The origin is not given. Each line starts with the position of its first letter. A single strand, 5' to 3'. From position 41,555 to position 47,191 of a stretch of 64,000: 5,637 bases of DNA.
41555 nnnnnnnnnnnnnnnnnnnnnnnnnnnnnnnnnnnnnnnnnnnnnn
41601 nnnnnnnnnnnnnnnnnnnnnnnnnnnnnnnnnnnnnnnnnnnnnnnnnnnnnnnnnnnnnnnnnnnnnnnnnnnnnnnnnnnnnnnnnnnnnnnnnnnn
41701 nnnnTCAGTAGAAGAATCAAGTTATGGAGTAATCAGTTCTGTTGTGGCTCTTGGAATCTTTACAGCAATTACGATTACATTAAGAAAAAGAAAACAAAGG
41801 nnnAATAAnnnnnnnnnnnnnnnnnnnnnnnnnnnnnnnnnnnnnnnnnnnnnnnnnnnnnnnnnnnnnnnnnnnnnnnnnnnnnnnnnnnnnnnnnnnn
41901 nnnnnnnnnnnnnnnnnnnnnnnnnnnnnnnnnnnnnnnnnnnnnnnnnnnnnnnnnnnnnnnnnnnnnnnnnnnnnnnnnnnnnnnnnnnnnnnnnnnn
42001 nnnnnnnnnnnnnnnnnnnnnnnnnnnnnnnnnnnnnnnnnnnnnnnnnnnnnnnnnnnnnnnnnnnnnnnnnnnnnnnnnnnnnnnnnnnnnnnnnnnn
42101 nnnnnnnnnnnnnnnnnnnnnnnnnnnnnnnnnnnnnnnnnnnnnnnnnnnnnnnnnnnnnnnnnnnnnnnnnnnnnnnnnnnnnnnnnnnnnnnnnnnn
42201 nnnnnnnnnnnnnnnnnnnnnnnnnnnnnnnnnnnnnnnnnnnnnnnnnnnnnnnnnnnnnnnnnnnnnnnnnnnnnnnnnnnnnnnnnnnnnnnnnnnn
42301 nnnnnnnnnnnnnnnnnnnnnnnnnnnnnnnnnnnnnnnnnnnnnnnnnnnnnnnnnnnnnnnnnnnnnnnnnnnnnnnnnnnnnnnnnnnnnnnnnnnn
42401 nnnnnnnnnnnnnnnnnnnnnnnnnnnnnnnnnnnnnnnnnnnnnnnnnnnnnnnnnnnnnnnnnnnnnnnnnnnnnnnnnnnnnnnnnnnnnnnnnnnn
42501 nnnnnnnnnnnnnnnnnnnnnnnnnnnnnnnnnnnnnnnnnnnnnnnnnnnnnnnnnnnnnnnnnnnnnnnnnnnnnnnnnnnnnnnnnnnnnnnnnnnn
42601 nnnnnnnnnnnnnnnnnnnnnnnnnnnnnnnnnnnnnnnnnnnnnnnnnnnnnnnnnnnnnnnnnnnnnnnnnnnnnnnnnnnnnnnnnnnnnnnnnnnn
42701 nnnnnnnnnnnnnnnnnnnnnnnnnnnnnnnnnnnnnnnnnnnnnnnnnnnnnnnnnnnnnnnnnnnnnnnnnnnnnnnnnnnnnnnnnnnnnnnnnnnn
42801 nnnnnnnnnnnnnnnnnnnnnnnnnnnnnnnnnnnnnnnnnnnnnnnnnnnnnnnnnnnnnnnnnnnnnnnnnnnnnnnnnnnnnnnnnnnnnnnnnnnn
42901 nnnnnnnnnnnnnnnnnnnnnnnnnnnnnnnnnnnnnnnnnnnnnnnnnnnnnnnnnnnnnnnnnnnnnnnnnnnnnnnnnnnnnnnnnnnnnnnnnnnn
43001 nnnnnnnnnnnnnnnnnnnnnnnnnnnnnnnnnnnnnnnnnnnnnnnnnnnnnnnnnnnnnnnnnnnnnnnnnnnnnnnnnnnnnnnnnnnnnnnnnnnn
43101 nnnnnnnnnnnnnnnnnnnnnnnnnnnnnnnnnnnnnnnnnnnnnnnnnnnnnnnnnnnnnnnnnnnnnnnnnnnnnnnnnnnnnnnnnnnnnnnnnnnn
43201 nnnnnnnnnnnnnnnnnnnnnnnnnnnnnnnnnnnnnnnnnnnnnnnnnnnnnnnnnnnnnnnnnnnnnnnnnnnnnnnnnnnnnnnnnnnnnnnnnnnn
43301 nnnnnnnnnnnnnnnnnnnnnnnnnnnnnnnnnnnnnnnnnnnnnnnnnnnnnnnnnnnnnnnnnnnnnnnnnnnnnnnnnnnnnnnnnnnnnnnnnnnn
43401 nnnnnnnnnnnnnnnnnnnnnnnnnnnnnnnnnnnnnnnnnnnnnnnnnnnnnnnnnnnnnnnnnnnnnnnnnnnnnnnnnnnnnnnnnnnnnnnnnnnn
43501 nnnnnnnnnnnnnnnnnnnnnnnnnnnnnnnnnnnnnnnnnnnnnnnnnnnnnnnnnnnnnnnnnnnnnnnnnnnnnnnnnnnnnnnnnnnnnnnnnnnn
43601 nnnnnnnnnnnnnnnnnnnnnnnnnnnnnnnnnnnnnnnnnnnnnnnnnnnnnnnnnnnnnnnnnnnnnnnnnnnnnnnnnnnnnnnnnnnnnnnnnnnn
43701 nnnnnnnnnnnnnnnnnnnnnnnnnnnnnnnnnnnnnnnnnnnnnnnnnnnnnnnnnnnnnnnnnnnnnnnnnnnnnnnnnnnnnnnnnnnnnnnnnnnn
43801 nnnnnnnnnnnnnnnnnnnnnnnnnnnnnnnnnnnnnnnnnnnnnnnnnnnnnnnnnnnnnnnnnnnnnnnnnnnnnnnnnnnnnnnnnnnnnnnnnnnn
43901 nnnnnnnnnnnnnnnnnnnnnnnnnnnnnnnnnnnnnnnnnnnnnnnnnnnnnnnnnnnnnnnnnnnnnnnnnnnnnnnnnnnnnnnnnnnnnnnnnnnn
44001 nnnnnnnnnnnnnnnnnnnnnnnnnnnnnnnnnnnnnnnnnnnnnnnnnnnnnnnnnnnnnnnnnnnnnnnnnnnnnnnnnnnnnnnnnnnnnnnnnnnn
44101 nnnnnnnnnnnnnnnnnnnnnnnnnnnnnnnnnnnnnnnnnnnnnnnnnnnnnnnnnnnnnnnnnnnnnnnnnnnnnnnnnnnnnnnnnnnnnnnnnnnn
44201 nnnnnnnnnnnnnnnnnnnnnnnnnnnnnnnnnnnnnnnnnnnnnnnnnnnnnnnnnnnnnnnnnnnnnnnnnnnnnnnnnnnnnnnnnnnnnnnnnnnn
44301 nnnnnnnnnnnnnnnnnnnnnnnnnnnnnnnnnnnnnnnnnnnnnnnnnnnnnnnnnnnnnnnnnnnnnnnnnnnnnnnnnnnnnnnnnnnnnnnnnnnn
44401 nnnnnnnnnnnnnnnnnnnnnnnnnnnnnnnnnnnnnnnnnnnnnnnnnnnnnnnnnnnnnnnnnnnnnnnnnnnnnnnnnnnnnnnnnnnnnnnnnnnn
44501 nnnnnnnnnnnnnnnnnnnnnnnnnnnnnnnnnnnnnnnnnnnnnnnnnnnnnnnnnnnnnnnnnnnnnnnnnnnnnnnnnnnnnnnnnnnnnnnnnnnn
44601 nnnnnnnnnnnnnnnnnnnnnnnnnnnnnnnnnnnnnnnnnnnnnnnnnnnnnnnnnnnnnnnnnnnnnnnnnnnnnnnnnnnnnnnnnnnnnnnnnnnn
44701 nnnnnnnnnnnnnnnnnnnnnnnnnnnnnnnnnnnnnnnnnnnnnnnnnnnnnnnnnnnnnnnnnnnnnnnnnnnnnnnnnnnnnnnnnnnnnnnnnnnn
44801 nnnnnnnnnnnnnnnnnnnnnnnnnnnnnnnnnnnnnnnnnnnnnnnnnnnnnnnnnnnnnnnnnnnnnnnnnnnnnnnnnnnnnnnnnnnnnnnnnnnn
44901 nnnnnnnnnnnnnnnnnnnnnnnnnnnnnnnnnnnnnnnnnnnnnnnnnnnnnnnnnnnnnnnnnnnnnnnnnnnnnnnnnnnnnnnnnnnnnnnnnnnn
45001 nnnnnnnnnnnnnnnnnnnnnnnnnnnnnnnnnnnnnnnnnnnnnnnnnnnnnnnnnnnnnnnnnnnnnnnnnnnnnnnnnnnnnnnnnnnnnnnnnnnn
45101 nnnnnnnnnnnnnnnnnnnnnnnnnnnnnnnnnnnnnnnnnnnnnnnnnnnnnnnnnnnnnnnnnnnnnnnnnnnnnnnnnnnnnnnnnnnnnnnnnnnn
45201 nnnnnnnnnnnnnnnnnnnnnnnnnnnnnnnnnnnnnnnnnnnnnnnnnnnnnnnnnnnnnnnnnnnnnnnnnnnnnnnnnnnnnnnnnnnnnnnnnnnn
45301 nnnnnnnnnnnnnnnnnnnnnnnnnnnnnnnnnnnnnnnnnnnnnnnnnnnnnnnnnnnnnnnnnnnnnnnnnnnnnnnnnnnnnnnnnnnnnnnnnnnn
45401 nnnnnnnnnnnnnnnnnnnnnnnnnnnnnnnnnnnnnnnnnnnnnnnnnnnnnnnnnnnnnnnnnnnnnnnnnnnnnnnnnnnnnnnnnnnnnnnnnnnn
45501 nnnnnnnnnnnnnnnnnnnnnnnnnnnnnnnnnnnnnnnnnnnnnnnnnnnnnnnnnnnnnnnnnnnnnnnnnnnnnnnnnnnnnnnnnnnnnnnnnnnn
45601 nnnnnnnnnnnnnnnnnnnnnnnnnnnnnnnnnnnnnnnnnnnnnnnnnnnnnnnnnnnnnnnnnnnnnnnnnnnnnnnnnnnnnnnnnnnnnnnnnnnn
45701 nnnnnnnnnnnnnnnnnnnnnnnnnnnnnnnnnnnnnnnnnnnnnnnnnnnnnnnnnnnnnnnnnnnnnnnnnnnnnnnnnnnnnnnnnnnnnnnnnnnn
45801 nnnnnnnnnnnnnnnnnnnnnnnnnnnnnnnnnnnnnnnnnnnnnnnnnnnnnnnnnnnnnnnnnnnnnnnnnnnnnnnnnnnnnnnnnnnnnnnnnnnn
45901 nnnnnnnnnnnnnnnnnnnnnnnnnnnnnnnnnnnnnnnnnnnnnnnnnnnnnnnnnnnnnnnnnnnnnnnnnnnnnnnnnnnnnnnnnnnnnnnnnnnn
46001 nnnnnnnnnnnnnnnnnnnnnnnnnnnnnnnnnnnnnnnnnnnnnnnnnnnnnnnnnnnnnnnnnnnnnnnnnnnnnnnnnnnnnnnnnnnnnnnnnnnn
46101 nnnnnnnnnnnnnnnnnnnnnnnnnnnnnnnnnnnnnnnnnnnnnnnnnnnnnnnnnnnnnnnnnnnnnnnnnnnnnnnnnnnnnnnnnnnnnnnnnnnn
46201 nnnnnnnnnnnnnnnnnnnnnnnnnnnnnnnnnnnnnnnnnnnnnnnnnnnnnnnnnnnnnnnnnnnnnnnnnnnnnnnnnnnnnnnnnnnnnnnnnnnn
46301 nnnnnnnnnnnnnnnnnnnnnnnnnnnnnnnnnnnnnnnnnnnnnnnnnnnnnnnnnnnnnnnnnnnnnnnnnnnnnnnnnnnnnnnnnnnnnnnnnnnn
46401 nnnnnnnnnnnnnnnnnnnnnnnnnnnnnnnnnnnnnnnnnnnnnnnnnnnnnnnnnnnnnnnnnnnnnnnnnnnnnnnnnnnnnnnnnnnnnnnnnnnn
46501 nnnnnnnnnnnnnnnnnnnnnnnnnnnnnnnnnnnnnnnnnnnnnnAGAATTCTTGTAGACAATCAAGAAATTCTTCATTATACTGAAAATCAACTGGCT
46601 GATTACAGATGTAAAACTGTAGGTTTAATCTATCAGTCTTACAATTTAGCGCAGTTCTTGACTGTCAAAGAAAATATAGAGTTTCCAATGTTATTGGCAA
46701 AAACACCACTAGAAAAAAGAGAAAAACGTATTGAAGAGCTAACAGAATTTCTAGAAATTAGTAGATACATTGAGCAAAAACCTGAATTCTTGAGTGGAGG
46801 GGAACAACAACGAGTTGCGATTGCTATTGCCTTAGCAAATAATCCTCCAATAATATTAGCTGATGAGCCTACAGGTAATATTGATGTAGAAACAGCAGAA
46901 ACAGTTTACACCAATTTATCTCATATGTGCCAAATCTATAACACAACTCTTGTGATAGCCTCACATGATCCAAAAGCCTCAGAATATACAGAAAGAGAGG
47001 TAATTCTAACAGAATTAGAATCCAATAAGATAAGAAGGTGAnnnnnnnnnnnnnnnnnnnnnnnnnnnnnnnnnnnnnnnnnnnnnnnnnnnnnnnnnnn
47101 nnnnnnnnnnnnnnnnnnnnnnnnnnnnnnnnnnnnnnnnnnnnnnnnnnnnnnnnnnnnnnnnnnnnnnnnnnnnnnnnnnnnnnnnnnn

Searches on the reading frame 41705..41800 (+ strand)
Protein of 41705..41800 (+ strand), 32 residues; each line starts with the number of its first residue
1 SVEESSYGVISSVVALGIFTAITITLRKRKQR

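Call 77: search_protein_families(library=ncbifam, proteins=[window:41705-41800:+], max_evalue=10)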
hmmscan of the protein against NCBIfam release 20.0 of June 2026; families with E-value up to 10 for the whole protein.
seq(32 aa): 2 families
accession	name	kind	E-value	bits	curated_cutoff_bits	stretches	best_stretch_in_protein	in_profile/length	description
NF045529.2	Heimdall-CTERM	domain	0.033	14.6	24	1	13-30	8-25/26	Heimdall-CTERM domain-containing surface protein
NF041738.1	GG_III-CTERM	domain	0.072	13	22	1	7-30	4-27/28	GGIII-like transmembrane region-containing protein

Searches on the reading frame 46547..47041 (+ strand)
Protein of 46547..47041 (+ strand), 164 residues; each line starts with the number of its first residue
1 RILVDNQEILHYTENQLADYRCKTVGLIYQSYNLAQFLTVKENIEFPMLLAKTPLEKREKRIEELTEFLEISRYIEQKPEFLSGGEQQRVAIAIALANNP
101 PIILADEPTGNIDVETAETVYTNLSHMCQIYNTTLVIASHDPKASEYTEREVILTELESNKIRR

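Call 19: search_protein_families(library=pfam, proteins=[window:46547-47041:+], max_evalue=0.01)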
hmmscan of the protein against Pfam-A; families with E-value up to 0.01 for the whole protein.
window:46547-47041:+ (164 aa): 2 families
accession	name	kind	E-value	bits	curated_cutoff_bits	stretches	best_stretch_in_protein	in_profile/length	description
PF00005.33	ABC_tran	-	1.4e-15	58.5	25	1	2-109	42-136/137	ABC transporter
PF03834.20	Rad10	-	0.0022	18.3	28.1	0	112-149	75-112/115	Binding domain of DNA repair protein Ercc1 (rad10/Swi10)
